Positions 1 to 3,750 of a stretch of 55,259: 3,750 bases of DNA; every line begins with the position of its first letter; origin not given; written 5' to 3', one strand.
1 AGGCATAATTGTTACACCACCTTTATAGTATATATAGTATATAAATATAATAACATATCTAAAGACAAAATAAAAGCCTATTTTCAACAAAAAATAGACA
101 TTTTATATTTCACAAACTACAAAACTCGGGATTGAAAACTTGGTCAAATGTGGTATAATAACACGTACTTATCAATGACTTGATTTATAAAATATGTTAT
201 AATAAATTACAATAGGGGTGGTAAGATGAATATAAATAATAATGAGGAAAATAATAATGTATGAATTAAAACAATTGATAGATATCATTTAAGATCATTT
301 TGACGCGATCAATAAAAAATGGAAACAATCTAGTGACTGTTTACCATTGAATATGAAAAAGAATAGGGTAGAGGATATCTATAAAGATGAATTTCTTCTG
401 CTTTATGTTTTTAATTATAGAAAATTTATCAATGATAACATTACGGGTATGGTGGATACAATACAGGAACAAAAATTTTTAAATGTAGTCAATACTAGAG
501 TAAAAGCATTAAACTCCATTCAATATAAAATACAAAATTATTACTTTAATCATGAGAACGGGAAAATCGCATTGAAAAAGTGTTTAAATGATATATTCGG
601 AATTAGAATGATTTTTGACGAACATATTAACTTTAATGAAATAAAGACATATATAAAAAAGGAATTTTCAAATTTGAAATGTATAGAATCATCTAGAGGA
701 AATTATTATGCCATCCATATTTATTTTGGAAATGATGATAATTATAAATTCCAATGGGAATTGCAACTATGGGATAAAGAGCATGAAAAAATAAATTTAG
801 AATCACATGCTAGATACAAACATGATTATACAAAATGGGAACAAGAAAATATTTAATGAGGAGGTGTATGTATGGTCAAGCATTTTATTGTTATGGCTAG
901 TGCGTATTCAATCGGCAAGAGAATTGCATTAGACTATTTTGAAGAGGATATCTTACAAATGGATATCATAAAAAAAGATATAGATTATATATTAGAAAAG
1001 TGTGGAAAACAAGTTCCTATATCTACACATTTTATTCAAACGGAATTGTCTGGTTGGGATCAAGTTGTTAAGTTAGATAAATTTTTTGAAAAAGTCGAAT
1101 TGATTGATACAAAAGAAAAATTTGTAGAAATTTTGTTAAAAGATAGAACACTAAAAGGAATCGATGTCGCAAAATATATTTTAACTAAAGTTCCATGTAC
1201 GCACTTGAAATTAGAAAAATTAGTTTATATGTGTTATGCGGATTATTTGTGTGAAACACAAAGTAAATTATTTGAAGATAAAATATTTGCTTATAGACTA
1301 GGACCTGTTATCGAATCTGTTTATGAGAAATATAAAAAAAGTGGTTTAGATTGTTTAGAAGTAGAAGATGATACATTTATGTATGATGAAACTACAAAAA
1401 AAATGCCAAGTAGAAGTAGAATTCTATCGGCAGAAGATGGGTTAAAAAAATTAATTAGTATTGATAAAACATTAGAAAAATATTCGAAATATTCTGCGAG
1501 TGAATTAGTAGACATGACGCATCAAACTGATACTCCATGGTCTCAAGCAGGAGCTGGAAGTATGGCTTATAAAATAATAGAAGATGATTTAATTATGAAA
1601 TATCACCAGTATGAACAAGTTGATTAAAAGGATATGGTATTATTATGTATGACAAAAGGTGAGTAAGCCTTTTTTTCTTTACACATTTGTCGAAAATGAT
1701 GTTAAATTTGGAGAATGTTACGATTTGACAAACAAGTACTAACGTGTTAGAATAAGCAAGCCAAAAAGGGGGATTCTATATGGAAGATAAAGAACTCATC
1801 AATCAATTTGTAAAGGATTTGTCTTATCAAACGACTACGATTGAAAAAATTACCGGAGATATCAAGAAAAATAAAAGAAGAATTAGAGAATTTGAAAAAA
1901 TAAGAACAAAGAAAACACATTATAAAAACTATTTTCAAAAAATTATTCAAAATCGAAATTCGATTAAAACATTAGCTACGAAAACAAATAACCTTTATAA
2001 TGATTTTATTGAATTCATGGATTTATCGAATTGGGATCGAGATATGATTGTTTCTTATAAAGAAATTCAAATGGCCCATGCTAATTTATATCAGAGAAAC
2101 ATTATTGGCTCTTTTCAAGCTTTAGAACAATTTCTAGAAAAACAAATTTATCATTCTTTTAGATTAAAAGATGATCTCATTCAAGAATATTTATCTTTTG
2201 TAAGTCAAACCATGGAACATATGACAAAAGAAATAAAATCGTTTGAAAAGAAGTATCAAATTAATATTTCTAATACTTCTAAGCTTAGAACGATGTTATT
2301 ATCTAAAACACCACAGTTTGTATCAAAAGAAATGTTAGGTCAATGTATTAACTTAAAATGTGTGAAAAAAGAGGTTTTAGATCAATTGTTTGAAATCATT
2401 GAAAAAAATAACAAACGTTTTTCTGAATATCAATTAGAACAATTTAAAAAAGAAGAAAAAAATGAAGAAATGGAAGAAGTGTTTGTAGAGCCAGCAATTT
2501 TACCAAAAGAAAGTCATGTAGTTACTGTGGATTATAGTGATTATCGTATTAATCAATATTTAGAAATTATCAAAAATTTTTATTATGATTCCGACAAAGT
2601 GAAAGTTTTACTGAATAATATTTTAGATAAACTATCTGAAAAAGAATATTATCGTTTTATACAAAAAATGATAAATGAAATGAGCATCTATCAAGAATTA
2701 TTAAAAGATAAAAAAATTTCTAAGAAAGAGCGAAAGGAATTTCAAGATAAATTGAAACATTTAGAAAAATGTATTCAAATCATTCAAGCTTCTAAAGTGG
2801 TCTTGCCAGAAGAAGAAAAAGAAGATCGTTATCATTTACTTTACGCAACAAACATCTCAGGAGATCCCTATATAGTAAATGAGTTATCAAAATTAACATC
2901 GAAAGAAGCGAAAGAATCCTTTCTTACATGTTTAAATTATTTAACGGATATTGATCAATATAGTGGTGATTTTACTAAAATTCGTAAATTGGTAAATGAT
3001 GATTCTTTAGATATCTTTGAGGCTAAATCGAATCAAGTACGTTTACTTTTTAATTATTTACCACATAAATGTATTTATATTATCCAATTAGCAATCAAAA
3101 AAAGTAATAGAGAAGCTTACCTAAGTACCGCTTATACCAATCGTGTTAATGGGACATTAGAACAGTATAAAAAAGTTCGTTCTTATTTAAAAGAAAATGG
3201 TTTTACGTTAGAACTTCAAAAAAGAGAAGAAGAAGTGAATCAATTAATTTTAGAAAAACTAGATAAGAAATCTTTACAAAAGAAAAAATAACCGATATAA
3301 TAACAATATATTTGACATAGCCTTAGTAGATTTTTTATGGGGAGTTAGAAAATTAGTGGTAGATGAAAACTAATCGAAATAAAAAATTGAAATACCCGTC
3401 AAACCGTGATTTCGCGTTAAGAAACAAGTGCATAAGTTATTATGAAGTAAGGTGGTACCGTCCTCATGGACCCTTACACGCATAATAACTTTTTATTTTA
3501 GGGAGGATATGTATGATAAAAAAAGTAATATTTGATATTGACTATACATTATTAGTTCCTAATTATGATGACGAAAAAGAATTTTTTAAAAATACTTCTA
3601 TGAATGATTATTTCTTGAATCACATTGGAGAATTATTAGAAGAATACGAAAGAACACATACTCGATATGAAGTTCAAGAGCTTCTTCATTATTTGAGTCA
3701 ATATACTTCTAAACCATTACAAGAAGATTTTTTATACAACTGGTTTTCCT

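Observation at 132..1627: toxSAS-like RelA/SpoT toxin paired with a Panacea (DUF4065) antitoxin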

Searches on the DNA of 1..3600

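Call 48: search_rna_families(source=window, start=1, end=3600, threshold=evalue, max_evalue=1)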
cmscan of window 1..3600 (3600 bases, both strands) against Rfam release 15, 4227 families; matches with E-value up to 1: 2.
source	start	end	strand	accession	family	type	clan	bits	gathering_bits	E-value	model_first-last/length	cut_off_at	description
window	3308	3478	+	RF00230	T-box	Cis-reg; leader;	-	62.3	93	2.2e-12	1-219/219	no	T-box leader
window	816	891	+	RF00474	snosnR57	Gene; snRNA; snoRNA; CD-box;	-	25.3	50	0.96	1-95/95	no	Small nucleolar RNA snR57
